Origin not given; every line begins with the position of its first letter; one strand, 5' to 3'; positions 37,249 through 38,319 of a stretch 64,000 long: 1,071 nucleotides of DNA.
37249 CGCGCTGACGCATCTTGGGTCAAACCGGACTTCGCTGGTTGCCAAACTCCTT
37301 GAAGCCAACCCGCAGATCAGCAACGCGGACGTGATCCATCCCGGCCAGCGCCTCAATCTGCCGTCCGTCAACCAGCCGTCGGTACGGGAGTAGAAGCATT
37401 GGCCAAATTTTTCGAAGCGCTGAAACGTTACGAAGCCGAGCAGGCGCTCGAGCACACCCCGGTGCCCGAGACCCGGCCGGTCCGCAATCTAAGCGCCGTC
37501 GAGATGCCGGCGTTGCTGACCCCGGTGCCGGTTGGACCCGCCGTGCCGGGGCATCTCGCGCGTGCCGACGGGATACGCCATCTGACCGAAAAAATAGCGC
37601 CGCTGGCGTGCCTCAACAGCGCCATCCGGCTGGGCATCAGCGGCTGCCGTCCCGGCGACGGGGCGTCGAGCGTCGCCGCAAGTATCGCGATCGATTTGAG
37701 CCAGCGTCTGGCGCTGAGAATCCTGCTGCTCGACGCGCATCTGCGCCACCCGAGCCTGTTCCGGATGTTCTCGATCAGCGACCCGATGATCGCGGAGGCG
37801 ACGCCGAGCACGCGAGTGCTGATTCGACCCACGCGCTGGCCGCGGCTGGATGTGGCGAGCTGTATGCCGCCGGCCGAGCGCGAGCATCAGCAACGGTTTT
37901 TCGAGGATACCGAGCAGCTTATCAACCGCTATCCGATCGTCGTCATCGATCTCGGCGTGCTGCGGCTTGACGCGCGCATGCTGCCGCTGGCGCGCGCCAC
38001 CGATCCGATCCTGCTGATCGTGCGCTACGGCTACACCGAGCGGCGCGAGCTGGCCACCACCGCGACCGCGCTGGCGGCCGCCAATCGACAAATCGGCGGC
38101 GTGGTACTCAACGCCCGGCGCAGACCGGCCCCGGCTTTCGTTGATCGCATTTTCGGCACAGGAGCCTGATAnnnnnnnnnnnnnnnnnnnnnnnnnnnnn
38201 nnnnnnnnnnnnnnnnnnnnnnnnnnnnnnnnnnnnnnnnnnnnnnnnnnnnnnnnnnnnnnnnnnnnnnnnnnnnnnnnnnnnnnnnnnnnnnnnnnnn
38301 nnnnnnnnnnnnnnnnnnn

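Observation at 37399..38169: BY-kinase homologue with the Walker-A lysine replaced by alanine (GDGASS instead of GEGKST)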

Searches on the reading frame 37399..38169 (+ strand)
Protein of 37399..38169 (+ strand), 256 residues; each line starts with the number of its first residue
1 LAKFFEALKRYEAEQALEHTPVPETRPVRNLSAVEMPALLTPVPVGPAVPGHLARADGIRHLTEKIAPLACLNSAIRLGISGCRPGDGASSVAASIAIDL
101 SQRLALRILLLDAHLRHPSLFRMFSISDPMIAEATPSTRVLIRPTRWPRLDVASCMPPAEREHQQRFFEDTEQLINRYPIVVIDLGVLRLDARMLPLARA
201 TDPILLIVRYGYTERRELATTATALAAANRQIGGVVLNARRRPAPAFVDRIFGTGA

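Call 4: search_protein_families(library=pfam, proteins=[window:37399-38169:+], max_evalue=0.01)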
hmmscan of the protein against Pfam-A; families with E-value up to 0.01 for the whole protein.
window:37399-38169:+ (256 aa): 1 family
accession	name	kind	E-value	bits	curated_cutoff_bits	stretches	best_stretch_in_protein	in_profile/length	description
PF10609.15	ParA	-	0.0021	18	27.1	1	80-155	8-78/246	NUBPL iron-transfer P-loop NTPase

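Call 5: search_protein_families(library=ncbifam, proteins=[window:37399-38169:+], max_evalue=0.01)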
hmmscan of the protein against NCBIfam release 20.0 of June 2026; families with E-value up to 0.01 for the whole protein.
window:37399-38169:+ (256 aa): 7 families
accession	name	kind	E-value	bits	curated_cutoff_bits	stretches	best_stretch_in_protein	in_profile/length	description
TIGR01007.1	eps_fam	subfamily_domain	3.2e-11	43.2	108.05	1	77-239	19-189/204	polysaccharide biosynthesis tyrosine autokinase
TIGR03029.1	EpsG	equivalog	8.7e-10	38.2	313.8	1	78-238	106-273/274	chain length determinant protein tyrosine kinase EpsG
TIGR03018.1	pepcterm_TyrKin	hypoth_equivalog_domain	2.5e-09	36.8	230.65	1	77-238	37-207/207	XrtA-associated tyrosine autokinase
TIGR01005.1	eps_transp_fam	subfamily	2.4e-08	32.7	411.7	1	80-239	551-717/754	exopolysaccharide transport protein family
NF008568.0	PRK11519.1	equivalog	0.00018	19.8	1068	1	78-249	529-707/720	tyrosine-protein kinase Wzc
NF007350.0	PRK09841.1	equivalog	0.00039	18.7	1248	1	78-239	534-702/726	tyrosine-protein kinase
NF041136.1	MrpORP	equivalog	0.004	16.5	450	1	84-134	14-63/365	iron-sulfur cluster carrier protein MrpORP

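Call 6: find_homologous_proteins(query=window:37399-38169:+, max_evalue=0.001)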
Query window:37399-38169:+ (256 aa): 204 proteins with E <= 0.001 among 3574 candidates; the best 120 are listed.
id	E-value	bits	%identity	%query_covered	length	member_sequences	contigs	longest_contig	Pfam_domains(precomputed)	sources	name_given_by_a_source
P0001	2.9e-161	552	100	100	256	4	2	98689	-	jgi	jgi:Mrp family chromosome partitioning ATPase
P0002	1.5e-68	249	49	100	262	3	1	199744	-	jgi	jgi:Mrp family chromosome partitioning ATPase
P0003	5.2e-67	244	51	98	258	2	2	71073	PF13500.13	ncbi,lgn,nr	ncbi:MAG: hypothetical protein IVW54_12795 [Candidatus Binataceae bacterium]|nr:hypothetical protein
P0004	5.9e-67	244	50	98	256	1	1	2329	PF13500.13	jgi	-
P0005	1.7e-66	242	49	99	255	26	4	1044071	-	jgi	jgi:Mrp family chromosome partitioning ATPase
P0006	1.7e-65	239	50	98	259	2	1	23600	-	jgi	jgi:tyrosine-protein kinase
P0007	3.7e-65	238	50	99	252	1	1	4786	-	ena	-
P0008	4.6e-65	237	49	99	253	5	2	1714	-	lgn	-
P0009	7.2e-65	237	48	97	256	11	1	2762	-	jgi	-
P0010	7.9e-65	237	52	93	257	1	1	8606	-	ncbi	ncbi:MAG: tyrosine-protein kinase family protein [Candidatus Binataceae bacterium]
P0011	8.2e-65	237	49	99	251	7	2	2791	-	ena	-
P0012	8.8e-65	237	49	99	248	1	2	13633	-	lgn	-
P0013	2.2e-64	235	52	93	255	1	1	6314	-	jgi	jgi:Mrp family chromosome partitioning ATPase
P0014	2.2e-64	235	48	100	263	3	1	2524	-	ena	-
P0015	2.2e-64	235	48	99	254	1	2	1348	-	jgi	jgi:Mrp family chromosome partitioning ATPase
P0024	3.1e-63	231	48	100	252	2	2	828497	-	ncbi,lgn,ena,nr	ncbi:MAG TPA: hypothetical protein VFB33_08645 [Candidatus Binataceae bacterium]|nr:hypothetical pro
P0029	1.8e-62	229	48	99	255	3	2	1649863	-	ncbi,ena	-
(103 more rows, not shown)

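Call 9: search_solved_structures(query=window:37399-38169:+, max_evalue=1, show_alignments=4)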
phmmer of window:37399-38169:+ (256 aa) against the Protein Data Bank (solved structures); distinct sequences matched with E-value up to 1: 11.
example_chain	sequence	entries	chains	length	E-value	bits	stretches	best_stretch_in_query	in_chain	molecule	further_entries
6u1q_A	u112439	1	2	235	2.7e-07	33.5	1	79-240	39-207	VpsO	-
4jlv_A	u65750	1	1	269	3.1e-07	33.3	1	75-241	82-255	C-terminal fragment of Membrane protein CapA1, Putative uncharacterized protein capB1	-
3la6_A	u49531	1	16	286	1.3e-05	27.9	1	71-249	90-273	Tyrosine-protein kinase wzc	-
6z0p_A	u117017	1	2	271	1.5e-05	27.8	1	72-239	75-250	BceF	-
9xgv_A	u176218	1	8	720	0.00011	25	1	73-249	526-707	Tyrosine-protein kinase wzc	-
9r62_I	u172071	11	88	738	0.00011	24.9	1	73-249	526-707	Tyrosine-protein kinase wzc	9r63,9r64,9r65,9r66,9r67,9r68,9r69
3cio_A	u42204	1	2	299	0.00015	24.5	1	78-241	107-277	Tyrosine-protein kinase etk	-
4jmp_A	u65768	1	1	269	0.00081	22.1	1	78-254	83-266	C-terminal fragment of CapA, Protein tyrosine kinase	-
3bfv_A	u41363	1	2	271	0.00082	22.1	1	78-254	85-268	Membrane protein CapA1, Protein tyrosine kinase,Protein tyrosine kinase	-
2ved_A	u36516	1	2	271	0.00082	22.1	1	78-254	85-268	MEMBRANE PROTEIN CAPA1, PROTEIN TYROSINE KINASE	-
6g2g_A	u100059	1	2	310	0.035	16.7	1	80-135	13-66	Cytosolic Fe-S cluster assembly factor CFD1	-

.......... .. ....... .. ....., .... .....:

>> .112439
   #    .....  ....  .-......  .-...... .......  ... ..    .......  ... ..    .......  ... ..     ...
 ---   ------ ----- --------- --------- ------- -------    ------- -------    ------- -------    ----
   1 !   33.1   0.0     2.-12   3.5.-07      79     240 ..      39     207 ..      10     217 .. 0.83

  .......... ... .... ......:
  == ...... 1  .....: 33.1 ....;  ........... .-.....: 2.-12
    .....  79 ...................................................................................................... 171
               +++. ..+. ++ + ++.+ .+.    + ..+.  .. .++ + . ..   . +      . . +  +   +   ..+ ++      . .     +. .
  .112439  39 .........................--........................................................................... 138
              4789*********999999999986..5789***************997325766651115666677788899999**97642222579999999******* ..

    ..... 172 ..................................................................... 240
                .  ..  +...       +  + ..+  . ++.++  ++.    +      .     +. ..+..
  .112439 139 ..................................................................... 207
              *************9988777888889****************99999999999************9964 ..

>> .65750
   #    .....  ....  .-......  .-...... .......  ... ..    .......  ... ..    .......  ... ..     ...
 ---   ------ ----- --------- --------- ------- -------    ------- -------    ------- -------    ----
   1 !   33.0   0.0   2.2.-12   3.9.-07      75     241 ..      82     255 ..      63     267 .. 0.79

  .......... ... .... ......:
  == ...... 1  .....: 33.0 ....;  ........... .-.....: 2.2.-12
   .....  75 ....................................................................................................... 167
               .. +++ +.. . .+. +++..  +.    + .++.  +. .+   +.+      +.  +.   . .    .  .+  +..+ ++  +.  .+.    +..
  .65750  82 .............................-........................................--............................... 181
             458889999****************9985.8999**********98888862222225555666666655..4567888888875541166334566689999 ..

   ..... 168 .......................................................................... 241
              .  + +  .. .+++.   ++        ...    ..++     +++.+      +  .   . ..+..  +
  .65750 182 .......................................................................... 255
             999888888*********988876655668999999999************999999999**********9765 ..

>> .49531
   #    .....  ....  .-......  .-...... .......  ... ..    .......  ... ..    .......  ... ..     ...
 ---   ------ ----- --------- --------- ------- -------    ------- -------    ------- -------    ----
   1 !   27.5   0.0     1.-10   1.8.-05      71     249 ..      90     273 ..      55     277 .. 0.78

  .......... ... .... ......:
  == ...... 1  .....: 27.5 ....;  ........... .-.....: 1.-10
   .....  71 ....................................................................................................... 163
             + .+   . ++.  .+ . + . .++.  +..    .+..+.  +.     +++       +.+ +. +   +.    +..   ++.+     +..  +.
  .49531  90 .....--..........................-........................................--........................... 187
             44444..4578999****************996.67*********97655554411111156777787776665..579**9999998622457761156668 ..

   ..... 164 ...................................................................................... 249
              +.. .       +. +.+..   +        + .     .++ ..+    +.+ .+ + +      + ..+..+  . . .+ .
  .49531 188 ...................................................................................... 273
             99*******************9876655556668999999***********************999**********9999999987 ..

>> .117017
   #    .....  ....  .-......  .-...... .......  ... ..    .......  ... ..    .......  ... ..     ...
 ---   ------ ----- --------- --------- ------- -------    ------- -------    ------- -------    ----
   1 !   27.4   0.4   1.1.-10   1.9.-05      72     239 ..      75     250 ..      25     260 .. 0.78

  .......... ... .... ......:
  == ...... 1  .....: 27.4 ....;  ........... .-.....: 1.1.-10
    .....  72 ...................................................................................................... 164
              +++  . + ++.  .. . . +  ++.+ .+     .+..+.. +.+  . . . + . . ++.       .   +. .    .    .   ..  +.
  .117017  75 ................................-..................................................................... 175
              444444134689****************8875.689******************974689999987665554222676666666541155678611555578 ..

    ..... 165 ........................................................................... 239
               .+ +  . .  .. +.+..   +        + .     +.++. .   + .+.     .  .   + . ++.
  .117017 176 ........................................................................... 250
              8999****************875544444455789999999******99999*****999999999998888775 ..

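Call 22: find_encoding_contigs(protein=P0029, flank=10000, max_places=2)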
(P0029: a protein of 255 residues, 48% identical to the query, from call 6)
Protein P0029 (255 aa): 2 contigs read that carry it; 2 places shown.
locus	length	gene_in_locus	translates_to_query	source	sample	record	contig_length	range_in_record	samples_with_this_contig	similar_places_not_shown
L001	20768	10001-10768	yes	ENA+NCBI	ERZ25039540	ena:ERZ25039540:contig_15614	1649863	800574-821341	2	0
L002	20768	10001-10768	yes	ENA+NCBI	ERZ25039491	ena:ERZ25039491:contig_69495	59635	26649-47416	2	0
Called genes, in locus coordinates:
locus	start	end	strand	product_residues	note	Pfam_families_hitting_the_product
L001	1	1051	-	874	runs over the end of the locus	PF13298:LigD_N, PF01068:DNA_ligase_A_M, PF04679:DNA_ligase_A_C, PF21686:LigD_Prim-Pol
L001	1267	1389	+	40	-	-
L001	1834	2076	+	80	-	PF02604:PhdYeFM_antitox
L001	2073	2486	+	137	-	PF01850:PIN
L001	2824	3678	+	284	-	-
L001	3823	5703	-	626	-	PF00664:ABC_membrane, PF00005:ABC_tran, PF02463:SMC_N (weak)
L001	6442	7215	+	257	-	PF02563:Poly_export, PF10531:SLBB, PF22461:SLBB_2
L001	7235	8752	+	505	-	PF13807:GNVR (weak)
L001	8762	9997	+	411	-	PF13191:AAA_16 (weak), PF13401:AAA_22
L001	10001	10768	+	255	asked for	-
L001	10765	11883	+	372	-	PF01408:GFO_IDH_MocA, PF22725:GFO_IDH_MocA_C3, PF02894:GFO_IDH_MocA_C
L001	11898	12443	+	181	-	PF14602:Hexapep_2 (faint), PF25084:LbH_EIF2B (weak), PF25087:GMPPB_C, PF00132:Hexapep (weak)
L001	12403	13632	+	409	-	PF00155:Aminotran_1_2 (weak), PF01041:DegT_DnrJ_EryC1, PF01212:Beta_elim_lyase (weak)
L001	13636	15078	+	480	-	PF13727:CoA_binding_3, PF02397:Bac_transf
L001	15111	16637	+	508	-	PF01943:Polysacc_synt, PF13440:Polysacc_synt_3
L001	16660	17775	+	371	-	PF13480:Acetyltransf_6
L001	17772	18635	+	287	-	PF00535:Glycos_transf_2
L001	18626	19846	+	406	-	-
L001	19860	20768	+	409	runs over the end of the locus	PF13439:Glyco_transf_4, PF13579:Glyco_trans_4_4, PF00534:Glycos_transf_1, PF13692:Glyco_trans_1_4, PF13524:Glyco_trans_1_2 (weak)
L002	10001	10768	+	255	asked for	-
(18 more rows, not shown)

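Call 23: find_encoding_contigs(protein=P0024, flank=10000, max_places=2)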
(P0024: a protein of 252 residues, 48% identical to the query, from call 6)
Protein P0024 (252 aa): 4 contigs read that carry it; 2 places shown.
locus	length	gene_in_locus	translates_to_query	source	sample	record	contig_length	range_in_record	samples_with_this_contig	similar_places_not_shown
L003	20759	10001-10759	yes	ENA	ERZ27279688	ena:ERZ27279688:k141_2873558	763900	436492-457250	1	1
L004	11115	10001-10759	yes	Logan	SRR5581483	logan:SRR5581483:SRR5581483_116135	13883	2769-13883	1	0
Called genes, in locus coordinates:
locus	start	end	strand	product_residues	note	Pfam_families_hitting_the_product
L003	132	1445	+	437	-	PF13400:Tad, PF09977:Tad_C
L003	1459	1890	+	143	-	PF07811:TadE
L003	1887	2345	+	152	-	PF07811:TadE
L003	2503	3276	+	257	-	-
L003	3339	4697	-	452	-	-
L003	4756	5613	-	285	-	PF08450:SGL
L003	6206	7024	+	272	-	PF02563:Poly_export, PF10531:SLBB, PF22461:SLBB_2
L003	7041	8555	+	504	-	-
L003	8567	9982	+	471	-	PF13191:AAA_16 (weak), PF13401:AAA_22, PF01476:LysM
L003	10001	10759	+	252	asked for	-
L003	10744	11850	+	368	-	PF01408:GFO_IDH_MocA, PF02894:GFO_IDH_MocA_C, PF22725:GFO_IDH_MocA_C3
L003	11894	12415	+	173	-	PF25084:LbH_EIF2B (weak), PF25087:GMPPB_C (weak), PF14602:Hexapep_2 (faint), PF00132:Hexapep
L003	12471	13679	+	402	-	PF01041:DegT_DnrJ_EryC1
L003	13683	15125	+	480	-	PF13727:CoA_binding_3, PF02397:Bac_transf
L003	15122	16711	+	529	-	PF01943:Polysacc_synt, PF13440:Polysacc_synt_3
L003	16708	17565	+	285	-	PF00535:Glycos_transf_2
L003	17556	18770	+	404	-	-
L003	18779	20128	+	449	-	PF13439:Glyco_transf_4, PF13579:Glyco_trans_4_4, PF00534:Glycos_transf_1, PF13692:Glyco_trans_1_4, PF13524:Glyco_trans_1_2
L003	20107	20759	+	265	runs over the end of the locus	PF00984:UDPG_MGDP_dh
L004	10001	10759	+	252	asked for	-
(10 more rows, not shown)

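Call 25: predict_structure(alignment_id=A1)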
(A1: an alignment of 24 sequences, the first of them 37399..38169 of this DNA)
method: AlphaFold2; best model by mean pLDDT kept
length: 256 residues; sequences in the alignment: 24
mean_pLDDT: 80.4   pTM: 0.74
mean pLDDT of the five models: 80.4, 78.8, 78.6, 78.2, 78.0
residues with pLDDT >= 90: 131; 70-90: 60; 50-70: 40; < 50: 25
segments of 3 or more residues with pLDDT < 50: 24-44
pLDDT, mean of each block of 10 residues (from residue 1): 69 70 44 38 57 89 90 90 93 96 95 87 71 63 92 91 91 94 83 90 95 94 94 90 60 56
secondary structure, 60 per line:
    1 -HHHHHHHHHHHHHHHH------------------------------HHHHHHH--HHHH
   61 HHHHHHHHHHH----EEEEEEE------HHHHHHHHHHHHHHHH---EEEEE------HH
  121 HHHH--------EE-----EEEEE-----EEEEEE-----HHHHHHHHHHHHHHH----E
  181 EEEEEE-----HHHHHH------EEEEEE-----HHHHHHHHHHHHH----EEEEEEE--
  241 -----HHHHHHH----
elements in order: H2-17 H48-54 H57-71 E76-82 H89-104 E108-112 H119-124 E140-144 E150-155 H161-175 E180-186 H192-197 E204-209 H215-227 E232-238 H246-252

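Call 27: search_protein_representatives(alignment_id=A1)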
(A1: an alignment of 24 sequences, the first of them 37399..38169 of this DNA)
Query: 24 sequences, 256 profile positions. Proteins with E-value up to 0.001 (for the whole library): 16340; up to 1e-10: 680; up to 1e-30: 50. The best 150 are listed.
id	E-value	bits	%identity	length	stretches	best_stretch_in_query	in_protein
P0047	3.3e-96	338.1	-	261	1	1-255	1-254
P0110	3.8e-96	337.9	-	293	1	25-243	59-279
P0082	1.0e-95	336.4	-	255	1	1-254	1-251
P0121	1.8e-93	329.1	-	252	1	1-255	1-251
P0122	1.9e-90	319.2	-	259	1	1-247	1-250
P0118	8.8e-90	317.0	-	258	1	1-255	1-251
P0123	3.9e-86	305.1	-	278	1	1-245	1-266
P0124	1.2e-83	296.9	-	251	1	1-254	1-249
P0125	2.4e-78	279.6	-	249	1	1-254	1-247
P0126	1.6e-77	276.8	-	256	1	1-253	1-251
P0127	1.8e-76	273.4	-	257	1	1-255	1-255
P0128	3.0e-76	272.7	-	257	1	1-254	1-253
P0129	1.3e-73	264.0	-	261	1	1-244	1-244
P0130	1.9e-73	263.5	-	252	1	48-255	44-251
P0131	3.1e-72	259.5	-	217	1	53-254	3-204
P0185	5.7e-19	85.0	-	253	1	1-252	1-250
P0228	3.1e-14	69.5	-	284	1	1-243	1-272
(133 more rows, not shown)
